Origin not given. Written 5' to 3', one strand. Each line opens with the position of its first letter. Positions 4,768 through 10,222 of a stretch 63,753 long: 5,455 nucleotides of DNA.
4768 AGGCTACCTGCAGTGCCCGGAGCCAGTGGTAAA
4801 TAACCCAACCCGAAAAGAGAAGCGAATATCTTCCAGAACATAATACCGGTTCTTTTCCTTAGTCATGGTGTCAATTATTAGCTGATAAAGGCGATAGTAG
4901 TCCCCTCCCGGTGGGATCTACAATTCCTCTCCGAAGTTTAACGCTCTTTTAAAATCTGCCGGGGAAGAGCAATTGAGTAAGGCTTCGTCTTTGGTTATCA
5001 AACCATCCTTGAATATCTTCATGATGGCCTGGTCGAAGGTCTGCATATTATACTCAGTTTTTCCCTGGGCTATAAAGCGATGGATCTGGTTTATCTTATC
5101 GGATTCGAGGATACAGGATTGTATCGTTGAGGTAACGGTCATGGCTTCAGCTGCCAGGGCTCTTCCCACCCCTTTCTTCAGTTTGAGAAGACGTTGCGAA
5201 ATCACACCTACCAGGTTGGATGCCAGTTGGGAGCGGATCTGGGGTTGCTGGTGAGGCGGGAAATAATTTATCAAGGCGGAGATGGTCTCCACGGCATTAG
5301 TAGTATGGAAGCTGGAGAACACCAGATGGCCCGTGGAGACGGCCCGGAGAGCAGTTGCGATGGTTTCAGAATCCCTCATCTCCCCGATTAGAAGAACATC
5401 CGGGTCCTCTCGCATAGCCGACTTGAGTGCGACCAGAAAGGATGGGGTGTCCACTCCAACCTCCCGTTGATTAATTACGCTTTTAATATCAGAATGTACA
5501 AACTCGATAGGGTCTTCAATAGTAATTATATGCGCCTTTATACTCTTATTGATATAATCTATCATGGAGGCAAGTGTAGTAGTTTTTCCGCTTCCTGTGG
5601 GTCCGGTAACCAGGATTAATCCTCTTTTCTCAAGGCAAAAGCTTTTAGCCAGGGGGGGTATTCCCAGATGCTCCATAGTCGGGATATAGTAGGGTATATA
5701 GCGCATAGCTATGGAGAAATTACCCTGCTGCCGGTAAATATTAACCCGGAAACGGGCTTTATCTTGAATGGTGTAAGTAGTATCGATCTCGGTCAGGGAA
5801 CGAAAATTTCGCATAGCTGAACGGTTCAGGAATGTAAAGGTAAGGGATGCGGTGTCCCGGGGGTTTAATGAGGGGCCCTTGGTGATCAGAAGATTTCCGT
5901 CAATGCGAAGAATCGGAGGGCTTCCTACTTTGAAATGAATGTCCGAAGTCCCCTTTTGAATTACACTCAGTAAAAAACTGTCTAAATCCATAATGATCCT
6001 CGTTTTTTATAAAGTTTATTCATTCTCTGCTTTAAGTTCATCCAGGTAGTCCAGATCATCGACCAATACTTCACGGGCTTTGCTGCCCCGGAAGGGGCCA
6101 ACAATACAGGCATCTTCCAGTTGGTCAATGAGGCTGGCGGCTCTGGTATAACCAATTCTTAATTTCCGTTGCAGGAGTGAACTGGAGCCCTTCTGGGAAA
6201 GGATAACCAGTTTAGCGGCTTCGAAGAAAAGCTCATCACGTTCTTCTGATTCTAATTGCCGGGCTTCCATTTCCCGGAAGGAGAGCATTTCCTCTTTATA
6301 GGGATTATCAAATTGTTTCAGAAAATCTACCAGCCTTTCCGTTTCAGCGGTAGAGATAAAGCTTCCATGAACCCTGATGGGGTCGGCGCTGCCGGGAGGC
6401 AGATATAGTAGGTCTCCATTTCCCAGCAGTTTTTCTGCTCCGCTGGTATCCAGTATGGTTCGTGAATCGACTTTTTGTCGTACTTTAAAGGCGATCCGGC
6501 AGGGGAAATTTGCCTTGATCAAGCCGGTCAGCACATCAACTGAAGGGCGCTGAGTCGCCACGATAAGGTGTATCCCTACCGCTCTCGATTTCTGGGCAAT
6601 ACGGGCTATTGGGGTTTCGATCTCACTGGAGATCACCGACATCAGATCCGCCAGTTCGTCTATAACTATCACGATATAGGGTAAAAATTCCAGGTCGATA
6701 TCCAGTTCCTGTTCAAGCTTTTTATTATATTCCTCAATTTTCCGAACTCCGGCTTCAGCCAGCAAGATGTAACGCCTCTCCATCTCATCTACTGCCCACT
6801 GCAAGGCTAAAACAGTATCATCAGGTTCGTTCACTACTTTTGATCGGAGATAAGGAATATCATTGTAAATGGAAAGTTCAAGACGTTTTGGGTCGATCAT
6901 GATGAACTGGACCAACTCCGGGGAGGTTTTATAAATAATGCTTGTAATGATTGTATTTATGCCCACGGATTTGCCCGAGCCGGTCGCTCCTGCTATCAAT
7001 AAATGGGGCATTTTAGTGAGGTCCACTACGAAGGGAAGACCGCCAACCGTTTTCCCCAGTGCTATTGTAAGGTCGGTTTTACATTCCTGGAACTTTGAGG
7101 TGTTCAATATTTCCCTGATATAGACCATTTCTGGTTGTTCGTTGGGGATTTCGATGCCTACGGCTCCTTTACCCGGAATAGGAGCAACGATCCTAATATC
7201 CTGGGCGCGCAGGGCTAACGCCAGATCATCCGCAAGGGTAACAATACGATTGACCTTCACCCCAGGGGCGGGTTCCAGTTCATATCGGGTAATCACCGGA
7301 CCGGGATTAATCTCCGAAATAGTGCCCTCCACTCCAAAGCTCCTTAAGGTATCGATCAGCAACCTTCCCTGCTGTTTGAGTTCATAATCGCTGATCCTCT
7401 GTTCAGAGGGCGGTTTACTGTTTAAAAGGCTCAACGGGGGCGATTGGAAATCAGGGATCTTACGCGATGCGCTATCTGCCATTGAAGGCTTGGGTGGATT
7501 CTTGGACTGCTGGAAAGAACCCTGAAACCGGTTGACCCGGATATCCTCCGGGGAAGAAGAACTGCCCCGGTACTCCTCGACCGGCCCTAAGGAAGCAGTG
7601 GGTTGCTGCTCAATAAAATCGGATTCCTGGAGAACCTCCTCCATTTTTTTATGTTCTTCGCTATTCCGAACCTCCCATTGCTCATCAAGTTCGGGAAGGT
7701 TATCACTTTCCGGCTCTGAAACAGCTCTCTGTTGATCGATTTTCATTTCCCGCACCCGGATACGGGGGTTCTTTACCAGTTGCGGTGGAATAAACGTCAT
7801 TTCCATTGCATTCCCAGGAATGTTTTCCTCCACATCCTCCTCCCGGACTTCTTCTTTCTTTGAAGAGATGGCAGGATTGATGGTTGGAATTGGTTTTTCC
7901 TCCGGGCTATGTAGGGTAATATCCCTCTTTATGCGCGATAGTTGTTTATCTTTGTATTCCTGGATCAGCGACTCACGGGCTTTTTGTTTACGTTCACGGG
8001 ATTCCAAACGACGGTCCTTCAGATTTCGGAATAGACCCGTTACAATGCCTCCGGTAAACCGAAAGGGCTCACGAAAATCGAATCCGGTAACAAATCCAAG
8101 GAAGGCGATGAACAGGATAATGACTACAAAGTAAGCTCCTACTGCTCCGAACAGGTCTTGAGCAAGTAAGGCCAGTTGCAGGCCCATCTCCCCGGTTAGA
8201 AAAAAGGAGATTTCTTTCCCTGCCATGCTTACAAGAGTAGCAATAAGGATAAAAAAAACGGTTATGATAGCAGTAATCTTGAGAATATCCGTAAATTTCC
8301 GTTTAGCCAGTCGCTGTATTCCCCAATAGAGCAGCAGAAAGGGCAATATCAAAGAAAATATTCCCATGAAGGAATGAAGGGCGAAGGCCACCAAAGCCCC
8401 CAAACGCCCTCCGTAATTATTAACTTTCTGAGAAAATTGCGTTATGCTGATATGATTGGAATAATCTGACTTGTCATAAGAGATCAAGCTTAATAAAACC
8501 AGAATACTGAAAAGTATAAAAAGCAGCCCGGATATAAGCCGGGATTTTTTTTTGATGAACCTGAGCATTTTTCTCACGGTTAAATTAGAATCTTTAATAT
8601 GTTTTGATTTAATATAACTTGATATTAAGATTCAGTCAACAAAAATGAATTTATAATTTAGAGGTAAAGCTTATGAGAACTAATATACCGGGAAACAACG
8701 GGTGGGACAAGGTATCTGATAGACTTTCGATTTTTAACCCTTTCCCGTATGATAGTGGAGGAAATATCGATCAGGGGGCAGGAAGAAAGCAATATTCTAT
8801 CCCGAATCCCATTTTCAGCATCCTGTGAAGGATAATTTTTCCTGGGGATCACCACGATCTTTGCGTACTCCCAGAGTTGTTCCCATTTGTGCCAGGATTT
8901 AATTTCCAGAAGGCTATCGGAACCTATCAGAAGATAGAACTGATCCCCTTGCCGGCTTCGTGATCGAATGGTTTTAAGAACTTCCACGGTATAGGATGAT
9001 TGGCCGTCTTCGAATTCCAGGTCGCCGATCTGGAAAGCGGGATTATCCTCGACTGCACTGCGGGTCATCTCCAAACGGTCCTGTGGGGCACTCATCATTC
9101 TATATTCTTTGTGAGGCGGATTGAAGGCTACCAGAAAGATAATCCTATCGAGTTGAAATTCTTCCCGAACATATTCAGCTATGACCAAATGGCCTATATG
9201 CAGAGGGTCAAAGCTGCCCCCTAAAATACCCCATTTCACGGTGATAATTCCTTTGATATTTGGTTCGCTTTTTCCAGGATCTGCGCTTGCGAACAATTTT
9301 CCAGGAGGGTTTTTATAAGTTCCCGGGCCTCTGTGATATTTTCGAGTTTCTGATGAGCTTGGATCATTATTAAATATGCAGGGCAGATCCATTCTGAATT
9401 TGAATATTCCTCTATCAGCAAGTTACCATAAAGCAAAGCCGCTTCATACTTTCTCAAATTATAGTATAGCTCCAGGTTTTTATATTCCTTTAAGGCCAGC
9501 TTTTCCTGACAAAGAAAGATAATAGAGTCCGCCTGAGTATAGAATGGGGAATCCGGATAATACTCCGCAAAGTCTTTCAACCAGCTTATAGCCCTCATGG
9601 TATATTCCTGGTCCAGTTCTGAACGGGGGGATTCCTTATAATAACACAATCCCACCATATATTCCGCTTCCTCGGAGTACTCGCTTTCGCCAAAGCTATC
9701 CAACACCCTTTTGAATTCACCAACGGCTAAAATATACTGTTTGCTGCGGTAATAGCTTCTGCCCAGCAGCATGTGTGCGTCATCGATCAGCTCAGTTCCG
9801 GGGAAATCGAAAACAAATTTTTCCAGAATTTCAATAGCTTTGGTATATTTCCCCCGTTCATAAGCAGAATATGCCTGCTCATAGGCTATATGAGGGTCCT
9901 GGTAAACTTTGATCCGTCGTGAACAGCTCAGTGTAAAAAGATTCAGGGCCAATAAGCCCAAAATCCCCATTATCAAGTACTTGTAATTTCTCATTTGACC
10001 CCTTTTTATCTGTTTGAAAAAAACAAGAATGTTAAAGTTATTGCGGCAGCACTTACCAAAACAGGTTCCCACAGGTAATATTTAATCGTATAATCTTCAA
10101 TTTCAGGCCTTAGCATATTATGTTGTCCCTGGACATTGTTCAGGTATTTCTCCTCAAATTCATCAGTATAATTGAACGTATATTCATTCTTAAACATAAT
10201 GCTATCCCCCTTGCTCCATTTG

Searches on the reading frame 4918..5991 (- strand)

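Call 8: search_protein_families(library=pfam, proteins=[window:4918-5991:-], max_evalue=0.001)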
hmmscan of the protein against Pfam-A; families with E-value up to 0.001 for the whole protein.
window:4918-5991:- (357 aa): 6 families
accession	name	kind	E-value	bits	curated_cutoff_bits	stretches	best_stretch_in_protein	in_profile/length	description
PF00437.27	T2SSE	-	3.7e-47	161.2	24.9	1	3-271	12-281/370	Type II/IV secretion system protein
PF13086.12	AAA_11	-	8.3e-05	22.9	27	1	117-240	11-119/257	AAA domain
PF13401.12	AAA_22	-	0.00019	22.2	27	1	122-160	4-41/130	AAA domain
PF20720.3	nSTAND3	-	0.00021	21.5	27.2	1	119-161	13-54/155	Novel STAND NTPase 3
PF13191.12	AAA_16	-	0.00096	20.1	32.6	0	124-156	25-61/167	AAA ATPase domain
PF04851.21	ResIII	-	0.00098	19.5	22.5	0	122-160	22-61/164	Type III restriction enzyme, res subunit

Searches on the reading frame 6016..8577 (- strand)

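Call 8: search_protein_families(library=pfam, proteins=[window:6016-8577:-], max_evalue=0.001)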
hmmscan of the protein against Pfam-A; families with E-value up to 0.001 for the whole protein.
window:6016-8577:- (853 aa): 6 families
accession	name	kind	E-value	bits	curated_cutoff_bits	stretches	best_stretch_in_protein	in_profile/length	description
PF01580.24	FtsK_SpoIIIE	-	2.4e-60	204.2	24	1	487-680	2-221/221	FtsK/SpoIIIE family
PF17854.6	FtsK_alpha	-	5e-35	120.2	22.9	1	380-479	2-101/101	FtsK alpha domain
PF09397.16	FtsK_gamma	-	7.8e-25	86.8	30.6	1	778-839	1-62/63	Ftsk gamma domain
PF13491.11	FtsK_4TM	-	8.7e-20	71.5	23.1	1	15-170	7-165/171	4TM region of DNA translocase FtsK/SpoIIIE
PF01935.23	DUF87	-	0.00051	20.6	23.2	1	512-563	10-60/220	Helicase HerA, central domain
PF12846.13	AAA_10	-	0.00067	19.2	27.5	0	521-565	19-59/362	AAA-like domain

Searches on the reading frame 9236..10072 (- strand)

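Call 8: search_protein_families(library=pfam, proteins=[window:9236-10072:-], max_evalue=0.001)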
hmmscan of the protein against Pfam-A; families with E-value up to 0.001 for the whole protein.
window:9236-10072:- (278 aa): 7 families
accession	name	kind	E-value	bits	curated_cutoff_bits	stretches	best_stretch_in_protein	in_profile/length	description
PF13525.12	YfiO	-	1.2e-25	91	25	1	60-251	5-199/203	Outer membrane lipoprotein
PF13174.12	TPR_6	-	7.4e-10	39.3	26.3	0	64-91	4-31/33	Tetratricopeptide repeat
PF13432.12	TPR_16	-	1.2e-08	35.6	32.7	1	64-127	1-61/65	Tetratricopeptide repeat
PF07719.23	TPR_2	-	7.3e-07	29.3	27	0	98-125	2-29/34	Tetratricopeptide repeat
PF13428.12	TPR_14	-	8.3e-07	29.5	23.5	0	64-94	5-35/44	Tetratricopeptide repeat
PF12895.13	ANAPC3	-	3.8e-06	27.5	27.2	0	59-113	22-72/82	Anaphase-promoting complex, cyclosome, subunit 3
PF13512.12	TPR_18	-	9.7e-05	23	21.9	1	60-181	10-141/145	Tetratricopeptide repeat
